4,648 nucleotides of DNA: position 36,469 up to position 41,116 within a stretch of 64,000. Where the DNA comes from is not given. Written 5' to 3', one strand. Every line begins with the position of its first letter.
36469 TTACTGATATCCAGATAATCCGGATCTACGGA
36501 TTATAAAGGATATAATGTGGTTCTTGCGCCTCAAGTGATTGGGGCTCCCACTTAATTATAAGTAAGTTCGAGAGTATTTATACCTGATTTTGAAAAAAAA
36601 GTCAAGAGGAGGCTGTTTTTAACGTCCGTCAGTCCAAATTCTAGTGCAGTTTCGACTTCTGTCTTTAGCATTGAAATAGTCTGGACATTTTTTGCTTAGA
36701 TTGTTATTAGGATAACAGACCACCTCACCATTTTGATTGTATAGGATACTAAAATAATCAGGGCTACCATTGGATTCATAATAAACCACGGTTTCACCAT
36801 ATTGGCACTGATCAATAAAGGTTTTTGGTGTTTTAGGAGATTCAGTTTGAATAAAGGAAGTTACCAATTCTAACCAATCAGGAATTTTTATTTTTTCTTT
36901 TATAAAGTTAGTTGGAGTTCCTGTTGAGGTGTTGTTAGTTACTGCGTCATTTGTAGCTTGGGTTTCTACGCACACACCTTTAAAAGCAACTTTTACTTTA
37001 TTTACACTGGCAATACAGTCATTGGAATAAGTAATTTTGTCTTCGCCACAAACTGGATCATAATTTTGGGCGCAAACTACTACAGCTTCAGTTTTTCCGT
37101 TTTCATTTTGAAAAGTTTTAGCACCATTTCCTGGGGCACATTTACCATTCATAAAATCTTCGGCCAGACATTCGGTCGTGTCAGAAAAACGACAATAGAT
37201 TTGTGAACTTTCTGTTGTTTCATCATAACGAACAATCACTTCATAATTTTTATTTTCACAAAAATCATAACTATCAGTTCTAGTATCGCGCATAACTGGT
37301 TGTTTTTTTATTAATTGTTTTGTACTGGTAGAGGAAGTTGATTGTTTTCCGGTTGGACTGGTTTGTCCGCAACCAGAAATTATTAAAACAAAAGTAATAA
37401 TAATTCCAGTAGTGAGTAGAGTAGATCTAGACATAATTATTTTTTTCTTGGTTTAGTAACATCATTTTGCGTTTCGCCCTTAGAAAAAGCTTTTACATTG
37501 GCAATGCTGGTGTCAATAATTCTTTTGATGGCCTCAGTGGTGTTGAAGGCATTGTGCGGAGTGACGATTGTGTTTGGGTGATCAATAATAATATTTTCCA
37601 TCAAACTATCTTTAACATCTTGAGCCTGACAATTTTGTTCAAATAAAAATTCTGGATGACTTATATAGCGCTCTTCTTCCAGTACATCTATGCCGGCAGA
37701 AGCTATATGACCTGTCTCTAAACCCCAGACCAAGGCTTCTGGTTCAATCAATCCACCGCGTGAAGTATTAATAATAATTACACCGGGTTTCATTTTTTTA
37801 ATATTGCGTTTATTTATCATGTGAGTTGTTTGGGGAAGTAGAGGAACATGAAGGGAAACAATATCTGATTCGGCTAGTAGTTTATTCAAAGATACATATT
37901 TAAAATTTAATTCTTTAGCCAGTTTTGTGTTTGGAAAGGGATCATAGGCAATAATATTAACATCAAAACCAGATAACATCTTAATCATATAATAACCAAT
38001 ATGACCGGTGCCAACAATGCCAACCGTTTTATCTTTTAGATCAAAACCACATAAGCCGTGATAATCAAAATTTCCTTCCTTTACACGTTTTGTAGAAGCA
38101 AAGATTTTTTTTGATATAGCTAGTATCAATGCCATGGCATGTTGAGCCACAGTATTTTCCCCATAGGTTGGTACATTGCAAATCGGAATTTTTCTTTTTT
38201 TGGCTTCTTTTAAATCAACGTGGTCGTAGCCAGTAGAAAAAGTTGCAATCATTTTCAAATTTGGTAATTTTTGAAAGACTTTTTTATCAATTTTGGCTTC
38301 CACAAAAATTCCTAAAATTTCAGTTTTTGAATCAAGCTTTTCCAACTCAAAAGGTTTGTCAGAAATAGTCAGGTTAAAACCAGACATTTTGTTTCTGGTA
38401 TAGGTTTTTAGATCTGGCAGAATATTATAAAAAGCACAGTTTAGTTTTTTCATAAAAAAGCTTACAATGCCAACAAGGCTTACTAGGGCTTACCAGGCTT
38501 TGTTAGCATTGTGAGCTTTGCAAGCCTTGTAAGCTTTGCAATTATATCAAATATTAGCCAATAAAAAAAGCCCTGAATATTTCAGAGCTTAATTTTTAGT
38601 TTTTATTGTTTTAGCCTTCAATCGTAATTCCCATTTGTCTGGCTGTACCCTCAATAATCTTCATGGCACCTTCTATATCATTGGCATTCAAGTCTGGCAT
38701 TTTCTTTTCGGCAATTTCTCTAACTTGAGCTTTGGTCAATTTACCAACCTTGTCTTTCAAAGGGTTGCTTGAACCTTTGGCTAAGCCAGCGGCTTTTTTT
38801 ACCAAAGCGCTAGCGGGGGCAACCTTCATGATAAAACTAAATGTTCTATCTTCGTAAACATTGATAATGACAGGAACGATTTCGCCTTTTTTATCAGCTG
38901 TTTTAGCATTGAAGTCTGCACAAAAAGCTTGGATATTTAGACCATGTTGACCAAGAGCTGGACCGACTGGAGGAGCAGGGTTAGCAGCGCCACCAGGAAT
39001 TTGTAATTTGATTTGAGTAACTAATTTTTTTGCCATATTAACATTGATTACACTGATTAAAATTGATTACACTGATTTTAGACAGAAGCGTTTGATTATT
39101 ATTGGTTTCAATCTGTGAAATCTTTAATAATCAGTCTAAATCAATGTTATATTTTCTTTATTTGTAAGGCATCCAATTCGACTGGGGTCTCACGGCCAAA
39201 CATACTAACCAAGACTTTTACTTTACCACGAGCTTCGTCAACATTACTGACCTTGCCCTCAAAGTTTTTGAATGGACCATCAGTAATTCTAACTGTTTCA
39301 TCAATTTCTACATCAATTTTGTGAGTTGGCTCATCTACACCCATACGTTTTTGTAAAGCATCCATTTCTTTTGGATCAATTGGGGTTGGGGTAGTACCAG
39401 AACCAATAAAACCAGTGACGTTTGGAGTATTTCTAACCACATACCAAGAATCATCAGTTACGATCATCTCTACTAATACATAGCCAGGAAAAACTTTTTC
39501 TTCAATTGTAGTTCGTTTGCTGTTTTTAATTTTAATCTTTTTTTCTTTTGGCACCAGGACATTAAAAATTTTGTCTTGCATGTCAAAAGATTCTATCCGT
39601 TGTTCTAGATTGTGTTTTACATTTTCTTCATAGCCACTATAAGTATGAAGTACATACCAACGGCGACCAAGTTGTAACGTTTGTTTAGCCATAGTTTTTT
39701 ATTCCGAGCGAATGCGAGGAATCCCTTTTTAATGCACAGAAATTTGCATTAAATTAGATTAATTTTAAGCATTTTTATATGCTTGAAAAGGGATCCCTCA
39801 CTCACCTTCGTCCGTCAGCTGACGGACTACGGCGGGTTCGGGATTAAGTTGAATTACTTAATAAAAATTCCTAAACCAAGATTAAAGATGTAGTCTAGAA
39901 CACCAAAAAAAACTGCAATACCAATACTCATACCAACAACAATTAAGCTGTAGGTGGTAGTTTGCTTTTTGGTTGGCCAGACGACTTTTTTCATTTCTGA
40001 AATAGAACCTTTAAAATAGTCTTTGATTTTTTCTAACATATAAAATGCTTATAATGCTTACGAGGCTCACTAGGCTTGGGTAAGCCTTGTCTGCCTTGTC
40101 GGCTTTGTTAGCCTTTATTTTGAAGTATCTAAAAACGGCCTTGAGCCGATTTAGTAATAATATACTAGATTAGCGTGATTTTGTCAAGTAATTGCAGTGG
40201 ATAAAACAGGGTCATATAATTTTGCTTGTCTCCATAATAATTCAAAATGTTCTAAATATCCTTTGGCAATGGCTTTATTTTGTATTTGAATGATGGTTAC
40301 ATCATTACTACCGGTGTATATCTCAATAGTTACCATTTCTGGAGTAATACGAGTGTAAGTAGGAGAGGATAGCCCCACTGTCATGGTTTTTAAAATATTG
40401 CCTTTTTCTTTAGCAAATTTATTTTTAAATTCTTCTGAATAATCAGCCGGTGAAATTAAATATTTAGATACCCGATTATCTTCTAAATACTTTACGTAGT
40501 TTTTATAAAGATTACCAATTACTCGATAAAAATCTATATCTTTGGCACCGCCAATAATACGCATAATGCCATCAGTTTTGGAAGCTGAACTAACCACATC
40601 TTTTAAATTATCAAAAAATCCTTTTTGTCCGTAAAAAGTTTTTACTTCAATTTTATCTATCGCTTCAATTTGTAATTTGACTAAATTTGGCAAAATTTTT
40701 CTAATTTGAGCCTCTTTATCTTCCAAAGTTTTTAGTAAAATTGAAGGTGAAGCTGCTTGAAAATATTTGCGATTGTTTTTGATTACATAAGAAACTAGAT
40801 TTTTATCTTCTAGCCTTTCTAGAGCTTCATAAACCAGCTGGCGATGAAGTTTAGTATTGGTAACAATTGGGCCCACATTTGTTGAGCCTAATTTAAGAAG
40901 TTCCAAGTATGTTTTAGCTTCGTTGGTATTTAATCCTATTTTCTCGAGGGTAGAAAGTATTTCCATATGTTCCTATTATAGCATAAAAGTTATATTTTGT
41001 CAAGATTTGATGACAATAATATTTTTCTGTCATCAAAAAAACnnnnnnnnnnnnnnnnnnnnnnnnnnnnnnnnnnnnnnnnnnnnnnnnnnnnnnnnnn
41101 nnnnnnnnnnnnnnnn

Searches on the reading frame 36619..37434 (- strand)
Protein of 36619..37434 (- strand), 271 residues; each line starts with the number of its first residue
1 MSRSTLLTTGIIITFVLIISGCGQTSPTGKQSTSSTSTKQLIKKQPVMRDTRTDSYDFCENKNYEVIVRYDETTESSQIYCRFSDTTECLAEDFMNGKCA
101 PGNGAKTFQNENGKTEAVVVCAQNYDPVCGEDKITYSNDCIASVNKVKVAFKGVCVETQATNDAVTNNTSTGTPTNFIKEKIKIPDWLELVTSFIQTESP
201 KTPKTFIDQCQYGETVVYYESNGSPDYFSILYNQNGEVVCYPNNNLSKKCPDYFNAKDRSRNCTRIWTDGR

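Call 88: search_protein_families(library=pfam, proteins=[window:36619-37434:-], max_evalue=0.0001)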
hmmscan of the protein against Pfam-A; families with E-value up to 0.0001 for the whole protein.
window:36619-37434:- (271 aa): 2 families
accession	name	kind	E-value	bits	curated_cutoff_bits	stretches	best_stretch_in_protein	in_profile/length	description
PF22311.1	DUF6970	-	6.5e-10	39.1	27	1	195-268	3-77/78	Domain of unknown function (DUF6970)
PF00050.26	Kazal_1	-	4.2e-08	33.5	21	1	116-142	7-30/49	Kazal-type serine protease inhibitor domain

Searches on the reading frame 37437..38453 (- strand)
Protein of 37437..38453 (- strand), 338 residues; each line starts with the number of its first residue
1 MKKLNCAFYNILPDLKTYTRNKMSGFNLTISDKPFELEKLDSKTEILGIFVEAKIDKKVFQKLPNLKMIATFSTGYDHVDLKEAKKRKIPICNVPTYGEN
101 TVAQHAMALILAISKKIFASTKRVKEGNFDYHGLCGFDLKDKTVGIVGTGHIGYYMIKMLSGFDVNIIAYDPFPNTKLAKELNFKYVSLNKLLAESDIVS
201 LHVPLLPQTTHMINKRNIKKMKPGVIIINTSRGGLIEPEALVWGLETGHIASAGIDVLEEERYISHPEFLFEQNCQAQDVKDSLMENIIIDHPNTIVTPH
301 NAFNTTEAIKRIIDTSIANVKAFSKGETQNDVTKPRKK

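Call 88: search_protein_families(library=pfam, proteins=[window:37437-38453:-], max_evalue=0.0001)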
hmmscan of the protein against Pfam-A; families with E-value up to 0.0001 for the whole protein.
window:37437-38453:- (338 aa): 3 families
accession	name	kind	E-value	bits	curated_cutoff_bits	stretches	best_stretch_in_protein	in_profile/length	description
PF02826.25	2-Hacid_dh_C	-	8.8e-54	182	25.1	1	107-302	1-178/178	D-isomer specific 2-hydroxyacid dehydrogenase, NAD binding domain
PF00389.36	2-Hacid_dh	-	2.3e-27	95.7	24.6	1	37-332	33-132/134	D-isomer specific 2-hydroxyacid dehydrogenase, catalytic domain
PF03446.21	NAD_binding_2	-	3.8e-05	24.2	21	0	143-231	1-93/161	NAD binding domain of 6-phosphogluconate dehydrogenase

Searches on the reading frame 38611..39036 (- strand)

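Call 90: search_protein_families(library=pfam, proteins=[window:38611-39036:-], max_evalue=0.0001)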
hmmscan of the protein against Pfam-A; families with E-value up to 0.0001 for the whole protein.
window:38611-39036:- (141 aa): 2 families
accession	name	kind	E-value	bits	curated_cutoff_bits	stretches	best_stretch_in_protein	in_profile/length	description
PF03946.19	Ribosomal_L11_N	-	1.5e-28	98.8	32.9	1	9-66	1-58/58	Ribosomal protein L11, N-terminal domain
PF00298.24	Ribosomal_L11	-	2.1e-28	99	21.4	1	71-139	1-69/69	Ribosomal protein L11, RNA binding domain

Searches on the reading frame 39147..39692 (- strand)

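Call 90: search_protein_families(library=pfam, proteins=[window:39147-39692:-], max_evalue=0.0001)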
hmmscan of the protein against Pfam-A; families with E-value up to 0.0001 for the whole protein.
window:39147-39692:- (181 aa): 2 families
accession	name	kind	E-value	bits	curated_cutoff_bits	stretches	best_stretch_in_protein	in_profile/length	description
PF02357.24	NusG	-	3.2e-30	104.9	22.2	1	11-113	2-92/93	Transcription termination factor nusG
PF00467.35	KOW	-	1.6e-07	31.3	22.3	1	131-160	2-29/32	KOW motif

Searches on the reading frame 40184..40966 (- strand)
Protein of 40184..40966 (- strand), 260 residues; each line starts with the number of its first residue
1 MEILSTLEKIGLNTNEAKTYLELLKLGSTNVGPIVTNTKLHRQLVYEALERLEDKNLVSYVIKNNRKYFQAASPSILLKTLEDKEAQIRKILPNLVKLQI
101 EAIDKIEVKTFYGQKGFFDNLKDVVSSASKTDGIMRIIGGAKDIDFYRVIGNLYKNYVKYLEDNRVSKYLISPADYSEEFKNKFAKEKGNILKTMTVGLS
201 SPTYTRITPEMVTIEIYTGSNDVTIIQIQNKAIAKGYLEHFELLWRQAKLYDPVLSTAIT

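Call 88: search_protein_families(library=pfam, proteins=[window:40184-40966:-], max_evalue=0.0001)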
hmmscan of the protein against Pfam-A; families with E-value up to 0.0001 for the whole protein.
window:40184-40966:- (260 aa): 1 family
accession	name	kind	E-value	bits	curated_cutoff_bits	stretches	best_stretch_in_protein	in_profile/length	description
PF01978.25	TrmB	-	3.5e-13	49.6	25.6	1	7-74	1-67/68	Sugar-specific transcriptional regulator TrmB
